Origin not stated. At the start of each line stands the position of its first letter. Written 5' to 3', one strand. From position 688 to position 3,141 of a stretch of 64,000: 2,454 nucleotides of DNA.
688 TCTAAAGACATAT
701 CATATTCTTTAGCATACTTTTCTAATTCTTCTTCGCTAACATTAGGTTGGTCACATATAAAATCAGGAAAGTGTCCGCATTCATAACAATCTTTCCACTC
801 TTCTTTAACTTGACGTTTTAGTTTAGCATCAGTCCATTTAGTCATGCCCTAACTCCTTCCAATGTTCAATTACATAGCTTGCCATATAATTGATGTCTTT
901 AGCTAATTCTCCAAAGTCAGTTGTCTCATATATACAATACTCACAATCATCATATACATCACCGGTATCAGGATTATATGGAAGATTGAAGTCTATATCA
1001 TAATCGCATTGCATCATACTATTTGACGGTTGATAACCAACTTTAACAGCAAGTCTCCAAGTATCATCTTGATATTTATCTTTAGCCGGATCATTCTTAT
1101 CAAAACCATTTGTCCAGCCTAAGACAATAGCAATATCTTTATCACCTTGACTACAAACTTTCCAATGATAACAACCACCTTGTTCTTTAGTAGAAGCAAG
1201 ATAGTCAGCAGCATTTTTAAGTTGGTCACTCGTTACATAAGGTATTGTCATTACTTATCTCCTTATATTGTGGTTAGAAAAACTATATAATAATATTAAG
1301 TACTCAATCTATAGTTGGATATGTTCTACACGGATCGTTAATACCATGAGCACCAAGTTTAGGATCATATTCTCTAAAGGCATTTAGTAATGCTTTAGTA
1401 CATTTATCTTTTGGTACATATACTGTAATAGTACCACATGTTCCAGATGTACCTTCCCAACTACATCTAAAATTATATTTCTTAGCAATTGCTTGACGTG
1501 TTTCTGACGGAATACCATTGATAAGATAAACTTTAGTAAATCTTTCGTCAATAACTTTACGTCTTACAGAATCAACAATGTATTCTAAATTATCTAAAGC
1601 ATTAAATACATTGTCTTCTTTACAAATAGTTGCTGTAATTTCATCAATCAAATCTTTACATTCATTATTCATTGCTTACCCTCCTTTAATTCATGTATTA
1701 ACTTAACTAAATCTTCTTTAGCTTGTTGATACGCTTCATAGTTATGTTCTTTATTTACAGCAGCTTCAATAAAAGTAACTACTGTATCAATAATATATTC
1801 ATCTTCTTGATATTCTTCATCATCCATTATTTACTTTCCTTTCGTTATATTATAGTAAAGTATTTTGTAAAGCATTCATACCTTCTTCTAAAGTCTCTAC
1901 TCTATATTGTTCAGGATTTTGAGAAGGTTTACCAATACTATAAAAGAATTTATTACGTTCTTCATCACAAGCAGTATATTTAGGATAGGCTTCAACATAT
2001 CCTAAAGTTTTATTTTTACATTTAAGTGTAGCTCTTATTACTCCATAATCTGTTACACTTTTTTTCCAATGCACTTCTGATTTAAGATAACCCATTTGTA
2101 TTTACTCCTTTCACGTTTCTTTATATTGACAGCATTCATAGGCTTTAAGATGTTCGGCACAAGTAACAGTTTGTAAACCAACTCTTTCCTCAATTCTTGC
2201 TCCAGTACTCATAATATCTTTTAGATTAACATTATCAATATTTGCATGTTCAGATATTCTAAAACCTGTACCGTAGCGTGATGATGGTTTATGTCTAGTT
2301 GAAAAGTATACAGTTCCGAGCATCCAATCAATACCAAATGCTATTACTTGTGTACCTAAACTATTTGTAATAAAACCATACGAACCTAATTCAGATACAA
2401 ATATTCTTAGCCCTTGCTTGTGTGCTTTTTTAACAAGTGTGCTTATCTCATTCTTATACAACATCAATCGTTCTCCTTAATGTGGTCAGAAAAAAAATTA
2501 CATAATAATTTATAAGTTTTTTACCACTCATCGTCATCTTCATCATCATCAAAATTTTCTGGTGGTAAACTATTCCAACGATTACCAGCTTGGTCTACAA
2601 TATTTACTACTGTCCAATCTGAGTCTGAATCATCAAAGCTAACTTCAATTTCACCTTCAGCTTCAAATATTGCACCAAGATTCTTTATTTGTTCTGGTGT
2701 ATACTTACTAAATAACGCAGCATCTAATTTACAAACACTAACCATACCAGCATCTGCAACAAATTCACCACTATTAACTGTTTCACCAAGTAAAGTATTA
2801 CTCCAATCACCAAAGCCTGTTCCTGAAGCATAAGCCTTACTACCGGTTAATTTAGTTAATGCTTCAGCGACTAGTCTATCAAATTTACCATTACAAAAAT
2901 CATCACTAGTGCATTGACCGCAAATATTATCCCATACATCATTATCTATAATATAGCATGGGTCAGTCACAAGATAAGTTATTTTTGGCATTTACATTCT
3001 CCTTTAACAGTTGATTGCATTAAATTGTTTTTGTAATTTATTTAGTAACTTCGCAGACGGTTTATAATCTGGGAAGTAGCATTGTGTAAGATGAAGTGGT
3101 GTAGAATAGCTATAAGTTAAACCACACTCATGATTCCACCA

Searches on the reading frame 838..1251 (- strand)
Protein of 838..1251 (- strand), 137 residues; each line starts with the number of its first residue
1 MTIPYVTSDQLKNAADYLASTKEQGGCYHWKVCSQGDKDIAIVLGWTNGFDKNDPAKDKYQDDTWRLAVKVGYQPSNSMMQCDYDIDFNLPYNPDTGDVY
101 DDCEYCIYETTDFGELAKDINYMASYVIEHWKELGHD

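Call 26: search_protein_families(library=phrogs, proteins=[window:838-1251:-], max_evalue=0.01)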
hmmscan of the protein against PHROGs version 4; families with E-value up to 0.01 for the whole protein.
window:838-1251:- (137 aa): 0 families

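Call 30: find_encoding_contigs(protein=window:838-1251:-, flank=10000, max_places=4)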
Protein window:838-1251:- (137 aa): 6 contigs read that carry it; 4 places shown.
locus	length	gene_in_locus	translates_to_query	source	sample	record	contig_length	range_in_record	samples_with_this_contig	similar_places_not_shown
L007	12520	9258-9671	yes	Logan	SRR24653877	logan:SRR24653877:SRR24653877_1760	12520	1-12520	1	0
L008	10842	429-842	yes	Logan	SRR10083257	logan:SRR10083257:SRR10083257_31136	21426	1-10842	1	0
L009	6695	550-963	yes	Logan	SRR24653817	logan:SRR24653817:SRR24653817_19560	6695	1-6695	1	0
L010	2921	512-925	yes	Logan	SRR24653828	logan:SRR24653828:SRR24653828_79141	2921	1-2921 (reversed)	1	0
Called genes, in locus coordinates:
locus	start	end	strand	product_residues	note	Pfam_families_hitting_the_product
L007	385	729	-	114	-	PF10544:T5orf172, PF13455:MUG113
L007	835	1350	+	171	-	PF00226:DnaJ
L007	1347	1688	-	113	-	-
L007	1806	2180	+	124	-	-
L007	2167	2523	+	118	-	-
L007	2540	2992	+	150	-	-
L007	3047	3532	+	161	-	PF03374:ANT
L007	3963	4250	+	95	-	-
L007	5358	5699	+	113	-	-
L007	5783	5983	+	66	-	-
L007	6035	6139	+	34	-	-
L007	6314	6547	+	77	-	-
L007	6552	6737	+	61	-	-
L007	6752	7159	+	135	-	PF24692:DUF7659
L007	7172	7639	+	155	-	-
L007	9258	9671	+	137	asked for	-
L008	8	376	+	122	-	-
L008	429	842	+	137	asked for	-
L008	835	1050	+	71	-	-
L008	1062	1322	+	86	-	-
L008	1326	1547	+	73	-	-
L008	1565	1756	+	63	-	-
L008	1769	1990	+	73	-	-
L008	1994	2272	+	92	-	-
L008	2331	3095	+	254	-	-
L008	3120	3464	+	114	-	-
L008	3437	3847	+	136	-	-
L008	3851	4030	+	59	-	-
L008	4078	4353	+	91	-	-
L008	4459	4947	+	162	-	-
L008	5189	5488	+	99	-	-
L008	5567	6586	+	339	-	-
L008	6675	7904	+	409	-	-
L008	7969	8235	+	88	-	-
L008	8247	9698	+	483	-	PF13203:DUF2201_N, PF09967:DUF2201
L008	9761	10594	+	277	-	-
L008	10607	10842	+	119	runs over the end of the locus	-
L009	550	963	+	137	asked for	-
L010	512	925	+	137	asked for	-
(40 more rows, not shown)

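Call 42: find_related_loci(query=L008:8247-9698:+, collection=viral_contigs, flank=10000)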
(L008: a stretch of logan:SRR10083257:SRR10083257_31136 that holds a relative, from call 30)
Query L008:8247-9698:+ (483 aa) in viral_contigs; peptide patterns used: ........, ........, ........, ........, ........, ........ (x = any residue, [..] = any of these).
11 stretches matched a pattern; 3 encode a relative of the query (tblastn E <= 1e-3); 3 distinct loci.
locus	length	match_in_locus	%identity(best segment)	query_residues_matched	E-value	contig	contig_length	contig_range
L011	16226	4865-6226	55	1-482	4e-173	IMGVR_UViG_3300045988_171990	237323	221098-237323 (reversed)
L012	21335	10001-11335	48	4-483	2e-138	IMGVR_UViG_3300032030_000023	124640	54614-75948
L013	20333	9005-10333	54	1-482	2e-169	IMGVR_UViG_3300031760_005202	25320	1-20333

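Call 45: find_related_loci(query=L011:14447-15424:-, collection=viral_contigs, flank=10000)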
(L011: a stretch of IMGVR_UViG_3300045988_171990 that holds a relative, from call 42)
Query L011:14447-15424:- (325 aa) in viral_contigs; peptide patterns used: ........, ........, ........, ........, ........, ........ (x = any residue, [..] = any of these).
12 stretches matched a pattern; 3 encode a relative of the query (tblastn E <= 1e-3); 3 distinct loci.
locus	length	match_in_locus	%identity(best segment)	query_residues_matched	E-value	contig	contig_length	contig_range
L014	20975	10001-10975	100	1-325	0e+0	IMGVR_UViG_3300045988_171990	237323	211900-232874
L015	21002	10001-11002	64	1-323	3e-142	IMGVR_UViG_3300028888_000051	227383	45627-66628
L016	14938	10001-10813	56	62-323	1e-94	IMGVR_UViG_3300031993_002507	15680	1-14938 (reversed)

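Call 47: search_protein_families(library=pfam, proteins=[L014:7530-9113:+, L014:4999-5583:+, L014:9316-10011:+, L014:10001-10978:+, L014:4016-4873:-, L014:5775-6518:-, L014:3319-3912:-, L014:17230-18420:-, L014:15078-15815:-, L014:2251-2694:-], max_evalue=0.01)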
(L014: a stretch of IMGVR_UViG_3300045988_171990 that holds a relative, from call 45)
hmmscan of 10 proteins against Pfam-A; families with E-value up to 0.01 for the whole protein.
L014:7530-9113:+ (527 aa): 1 family
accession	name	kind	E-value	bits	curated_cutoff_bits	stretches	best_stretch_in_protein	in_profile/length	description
PF07068.17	Gp23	-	7.3e-23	82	24.4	1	107-510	1-352/376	Major capsid protein Gp23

L014:4999-5583:+ (194 aa): 0 families

L014:9316-10011:+ (231 aa): 0 families

L014:10001-10978:+ (325 aa): 1 family
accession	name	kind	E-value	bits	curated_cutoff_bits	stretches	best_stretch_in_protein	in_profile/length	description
PF05766.18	NinG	-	2.9e-05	24.4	25.4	1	3-61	2-60/193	Bacteriophage Lambda NinG protein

L014:4016-4873:- (285 aa): 0 families

L014:5775-6518:- (247 aa): 0 families

L014:3319-3912:- (197 aa): 0 families

L014:17230-18420:- (396 aa): 0 families

L014:15078-15815:- (245 aa): 0 families

L014:2251-2694:- (147 aa): 0 families

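Call 48: search_protein_families(library=phrogs, proteins=[L014:4999-5583:+, L014:9316-10011:+, L014:4016-4873:-, L014:5775-6518:-, L014:3319-3912:-, L014:2251-2694:-, L014:1384-1761:-, L014:15078-15815:-, L014:15906-16373:-, L014:16481-16954:-], max_evalue=0.01)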
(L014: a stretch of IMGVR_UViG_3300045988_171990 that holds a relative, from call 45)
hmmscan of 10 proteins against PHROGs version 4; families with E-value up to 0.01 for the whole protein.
L014:4999-5583:+ (194 aa): 0 families

L014:9316-10011:+ (231 aa): 0 families

L014:4016-4873:- (285 aa): 2 families
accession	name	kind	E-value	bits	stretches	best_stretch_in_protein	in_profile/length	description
phrog_37063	-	unknown function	0.0044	17.8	0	133-141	12-20/35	-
phrog_8836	-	unknown function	0.0091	17.1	0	109-187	36-115/142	-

L014:5775-6518:- (247 aa): 0 families

L014:3319-3912:- (197 aa): 0 families

L014:2251-2694:- (147 aa): 0 families

L014:1384-1761:- (125 aa): 1 family
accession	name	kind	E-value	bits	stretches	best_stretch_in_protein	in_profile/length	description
phrog_25665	-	integration and excision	0.0037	18.4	0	6-59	4-55/93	excisionase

L014:15078-15815:- (245 aa): 1 family
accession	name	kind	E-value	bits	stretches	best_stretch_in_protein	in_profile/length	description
phrog_11812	-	unknown function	0.005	17.5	1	127-179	30-85/215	-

L014:15906-16373:- (155 aa): 1 family
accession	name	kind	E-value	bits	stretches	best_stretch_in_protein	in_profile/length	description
phrog_1111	-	DNA, RNA and nucleotide metabolism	0.00083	20.2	1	76-135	13-71/139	endonuclease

L014:16481-16954:- (157 aa): 0 families

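Call 58: find_related_loci(query=L014:1384-1761:-, collection=viral_contigs, flank=10000)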
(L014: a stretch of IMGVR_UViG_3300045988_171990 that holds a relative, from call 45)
Query L014:1384-1761:- (125 aa) in viral_contigs; peptide patterns used: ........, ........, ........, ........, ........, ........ (x = any residue, [..] = any of these).
26 stretches matched a pattern; 1 encode a relative of the query (tblastn E <= 1e-3); 1 distinct loci.
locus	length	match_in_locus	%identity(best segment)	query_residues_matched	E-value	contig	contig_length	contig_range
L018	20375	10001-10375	100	1-125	1e-80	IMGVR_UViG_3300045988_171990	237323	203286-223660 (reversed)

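Call 65: find_related_loci(query=L018:19648-20364:+, collection=viral_contigs, flank=10000)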
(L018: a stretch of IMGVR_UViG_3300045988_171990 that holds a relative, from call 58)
Query L018:19648-20364:+ (238 aa) in viral_contigs; peptide patterns used: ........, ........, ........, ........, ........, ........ (x = any residue, [..] = any of these).
8 stretches matched a pattern; 1 encode a relative of the query (tblastn E <= 1e-3); 1 distinct loci.
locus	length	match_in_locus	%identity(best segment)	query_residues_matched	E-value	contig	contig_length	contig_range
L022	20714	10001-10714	100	1-238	2e-156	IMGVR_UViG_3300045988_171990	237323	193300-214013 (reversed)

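Call 68: search_protein_families(library=phrogs, proteins=[L022:10684-11649:+, L022:11718-12284:+, L022:12350-13465:+, L022:13539-14222:+, L022:14222-14785:+, L022:15867-17816:+, L022:18526-19227:+, L022:19292-19774:+, L022:20098-20511:+, L022:8748-9995:+], max_evalue=0.01)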
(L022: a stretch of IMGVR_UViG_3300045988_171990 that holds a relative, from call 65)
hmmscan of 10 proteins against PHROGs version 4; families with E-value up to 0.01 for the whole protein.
L022:10684-11649:+ (321 aa): 1 family
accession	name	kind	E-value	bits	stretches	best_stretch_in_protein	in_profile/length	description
phrog_10269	-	unknown function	0.0023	18.6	1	58-114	141-197/299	-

L022:11718-12284:+ (188 aa): 1 family
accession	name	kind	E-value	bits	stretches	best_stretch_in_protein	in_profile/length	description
phrog_1383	-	head and packaging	2.7e-31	109.6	1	4-183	3-182/187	virion structural protein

L022:12350-13465:+ (371 aa): 1 family
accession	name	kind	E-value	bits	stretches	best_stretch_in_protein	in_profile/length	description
phrog_2087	-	unknown function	3.8e-26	92.7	1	4-362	5-352/360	-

L022:13539-14222:+ (227 aa): 0 families

L022:14222-14785:+ (187 aa): 0 families

L022:15867-17816:+ (649 aa): 4 families
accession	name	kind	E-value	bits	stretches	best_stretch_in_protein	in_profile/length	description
phrog_3869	-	DNA, RNA and nucleotide metabolism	3.9e-101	340.5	1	4-647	11-654/656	NAD-dependent DNA ligase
phrog_3359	-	DNA, RNA and nucleotide metabolism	2.5e-29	103.6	1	43-389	20-321/325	NAD-dependent DNA ligase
phrog_3498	-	DNA, RNA and nucleotide metabolism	1.7e-09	38.9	1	473-642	75-249/256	NAD-dependent DNA ligase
phrog_2561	-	DNA, RNA and nucleotide metabolism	0.0031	18.8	1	570-638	82-152/167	DNA ligase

L022:18526-19227:+ (233 aa): 0 families

L022:19292-19774:+ (160 aa): 0 families

L022:20098-20511:+ (137 aa): 0 families

L022:8748-9995:+ (416 aa): 1 family
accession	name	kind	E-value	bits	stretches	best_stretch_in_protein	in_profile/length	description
phrog_38757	-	unknown function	0.0069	17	0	325-393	35-105/170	-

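Call 69: find_related_loci(query=L022:19292-19774:+, collection=viral_contigs, flank=10000)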
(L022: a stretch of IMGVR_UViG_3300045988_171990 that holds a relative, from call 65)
Query L022:19292-19774:+ (160 aa) in viral_contigs; peptide patterns used: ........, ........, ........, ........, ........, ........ (x = any residue, [..] = any of these).
32 stretches matched a pattern; 1 encode a relative of the query (tblastn E <= 1e-3); 1 distinct loci.
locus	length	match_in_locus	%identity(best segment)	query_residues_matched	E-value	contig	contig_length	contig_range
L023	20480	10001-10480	100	1-160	2e-107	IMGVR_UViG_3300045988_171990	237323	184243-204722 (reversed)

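Call 71: find_related_loci(query=L023:19443-20399:-, collection=metagenome_contigs, flank=10000)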
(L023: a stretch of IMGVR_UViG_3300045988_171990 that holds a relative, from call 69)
Query L023:19443-20399:- (318 aa) in metagenome_contigs; peptide patterns used: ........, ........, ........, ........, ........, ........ (x = any residue, [..] = any of these).
99 stretches matched a pattern; 16 encode a relative of the query (tblastn E <= 1e-3); 16 distinct loci.
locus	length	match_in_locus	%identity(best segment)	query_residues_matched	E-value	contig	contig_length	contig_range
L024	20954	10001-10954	80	1-318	0e+0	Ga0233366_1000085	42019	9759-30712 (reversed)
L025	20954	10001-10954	80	1-318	0e+0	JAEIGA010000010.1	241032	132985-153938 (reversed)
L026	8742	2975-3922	79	1-316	0e+0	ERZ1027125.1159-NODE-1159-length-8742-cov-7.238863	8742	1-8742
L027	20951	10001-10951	79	1-317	0e+0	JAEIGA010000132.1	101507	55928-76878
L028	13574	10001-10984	74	1-317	1e-170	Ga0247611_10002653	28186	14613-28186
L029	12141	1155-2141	71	1-318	4e-167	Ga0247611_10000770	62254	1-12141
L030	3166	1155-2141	71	1-318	3e-175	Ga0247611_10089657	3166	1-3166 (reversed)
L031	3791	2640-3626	71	1-318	6e-172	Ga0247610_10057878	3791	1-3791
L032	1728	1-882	73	35-317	8e-161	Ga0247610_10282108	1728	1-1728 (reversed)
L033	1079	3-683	67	103-318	4e-114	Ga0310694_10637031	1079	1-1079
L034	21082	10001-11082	82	1-316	1e-101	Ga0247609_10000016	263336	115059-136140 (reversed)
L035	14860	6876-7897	78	1-316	1e-141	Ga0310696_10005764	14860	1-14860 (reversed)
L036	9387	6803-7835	77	1-318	5e-98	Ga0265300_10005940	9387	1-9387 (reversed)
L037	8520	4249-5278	76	1-317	8e-97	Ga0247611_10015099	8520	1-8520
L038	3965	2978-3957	71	1-301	8e-91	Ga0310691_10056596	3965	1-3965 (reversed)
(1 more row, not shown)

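Call 73: search_protein_families(library=phrogs, proteins=[L025:25-1134:+, L025:1100-1756:+, L025:1757-2353:-, L025:2461-2997:+, L025:3057-3425:+, L025:3493-4164:+, L025:4236-5111:+, L025:5113-5478:+, L025:5732-6340:+, L025:7001-8077:+], max_evalue=0.01)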
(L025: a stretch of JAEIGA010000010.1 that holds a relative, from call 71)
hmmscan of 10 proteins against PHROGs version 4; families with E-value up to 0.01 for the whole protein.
L025:25-1134:+ (369 aa): 3 families
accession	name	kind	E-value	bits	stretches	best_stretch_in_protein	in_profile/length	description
phrog_2597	-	DNA, RNA and nucleotide metabolism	6.9e-07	29.2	1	165-259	225-318/747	DNA primase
phrog_9765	-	DNA, RNA and nucleotide metabolism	0.00029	19.9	1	182-291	116-228/939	DNA primase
phrog_256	-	DNA, RNA and nucleotide metabolism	0.0019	17.8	1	195-292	119-213/798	DNA helicase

L025:1100-1756:+ (218 aa): 4 families
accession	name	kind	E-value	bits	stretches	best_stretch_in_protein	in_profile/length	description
phrog_799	-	other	4.2e-46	159.1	1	28-218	202-380/458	DNA methyltransferase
phrog_5172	-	unknown function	0.00021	21.1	1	36-157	18-135/377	-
phrog_9133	-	unknown function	0.00029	19.7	1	37-158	733-859/1259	-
phrog_111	-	other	0.00035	21.4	1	112-154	107-150/345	DNA methyltransferase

L025:1757-2353:- (198 aa): 2 families
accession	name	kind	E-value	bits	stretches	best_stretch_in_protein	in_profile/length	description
phrog_95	-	integration and excision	6.9e-05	22.6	1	22-143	452-576/651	integrase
phrog_2781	-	unknown function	0.0054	17.8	1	28-52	222-246/253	-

L025:2461-2997:+ (178 aa): 1 family
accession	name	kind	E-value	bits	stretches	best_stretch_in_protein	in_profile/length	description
phrog_135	-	DNA, RNA and nucleotide metabolism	2.9e-20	74.2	1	2-178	139-292/463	dUTPase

L025:3057-3425:+ (122 aa): 9 families
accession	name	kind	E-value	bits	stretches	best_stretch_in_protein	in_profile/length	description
phrog_801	-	DNA, RNA and nucleotide metabolism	2.2e-24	87.9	1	15-120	93-193/476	dATP / dGTP pyrophosphohydrolase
phrog_2252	-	lysis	6.8e-18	66.4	1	8-116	91-194/285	endolysin; inhibits RNA polymerase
phrog_5033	-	lysis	2e-13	51.7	1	11-119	67-173/178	endolysin; inhibits RNA polymerase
phrog_19680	-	unknown function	5.8e-13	50.3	1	10-119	78-185/188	-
phrog_18716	-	unknown function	4.5e-12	47.2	1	27-115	21-98/114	-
phrog_37590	-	unknown function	1.1e-08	35.5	1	8-109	31-138/341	-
phrog_11257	-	unknown function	1.3e-08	36.1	1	26-114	17-99/200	-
phrog_16254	-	unknown function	4.2e-06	27.4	1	26-114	23-105/377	-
phrog_5332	-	unknown function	0.0011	19.4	1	31-110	124-197/215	-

L025:3493-4164:+ (223 aa): 0 families

L025:4236-5111:+ (291 aa): 4 families
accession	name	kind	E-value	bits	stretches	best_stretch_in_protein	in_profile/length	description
phrog_160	-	DNA, RNA and nucleotide metabolism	3.8e-90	303.2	1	1-291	29-308/335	thymidylate synthase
phrog_5682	-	DNA, RNA and nucleotide metabolism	2.9e-42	145.4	1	98-291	30-209/209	thymidylate synthase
phrog_5131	-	DNA, RNA and nucleotide metabolism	5.1e-20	73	1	111-254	103-234/357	thymidylate synthase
phrog_3676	-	DNA, RNA and nucleotide metabolism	1.2e-12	48.8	1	135-251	114-244/351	thymidylate synthase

L025:5113-5478:+ (121 aa): 5 families
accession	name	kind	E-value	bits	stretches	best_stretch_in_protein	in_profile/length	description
phrog_289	-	other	5.7e-24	85.8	1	2-115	23-139/500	GTP-binding domain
phrog_768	-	DNA, RNA and nucleotide metabolism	7.4e-09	36.4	1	2-71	4-75/191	DprA-like DNA recombination-mediator protein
phrog_16939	-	unknown function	3.7e-07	30.6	1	5-116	4-123/330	-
phrog_30585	-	DNA, RNA and nucleotide metabolism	0.00039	19.4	1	4-67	681-744/852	DNA repair protein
phrog_11222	-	unknown function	0.00072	20.4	1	5-110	161-274/293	-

L025:5732-6340:+ (202 aa): 2 families
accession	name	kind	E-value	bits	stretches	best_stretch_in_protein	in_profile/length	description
phrog_547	-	other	6.4e-46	157.4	1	1-201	27-209/245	phosphoesterase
phrog_30537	-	unknown function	0.0022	19.4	1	25-65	7-46/87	-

L025:7001-8077:+ (358 aa): 0 families
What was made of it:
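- Tried and rejected: Walking the 237-kb contig through 184-237 kb, and the NrdD neighbourhood in a 241-kb contig (calls 42, 45, 58, 65, 69, 71, 73).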

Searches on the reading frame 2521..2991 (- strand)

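Call 26: search_protein_families(library=phrogs, proteins=[window:2521-2991:-], max_evalue=0.01)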
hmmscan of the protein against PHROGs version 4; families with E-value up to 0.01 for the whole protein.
window:2521-2991:- (156 aa): 1 family
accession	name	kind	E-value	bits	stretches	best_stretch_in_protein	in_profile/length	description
phrog_20074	-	unknown function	1.1e-09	39.7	1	1-153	4-137/140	-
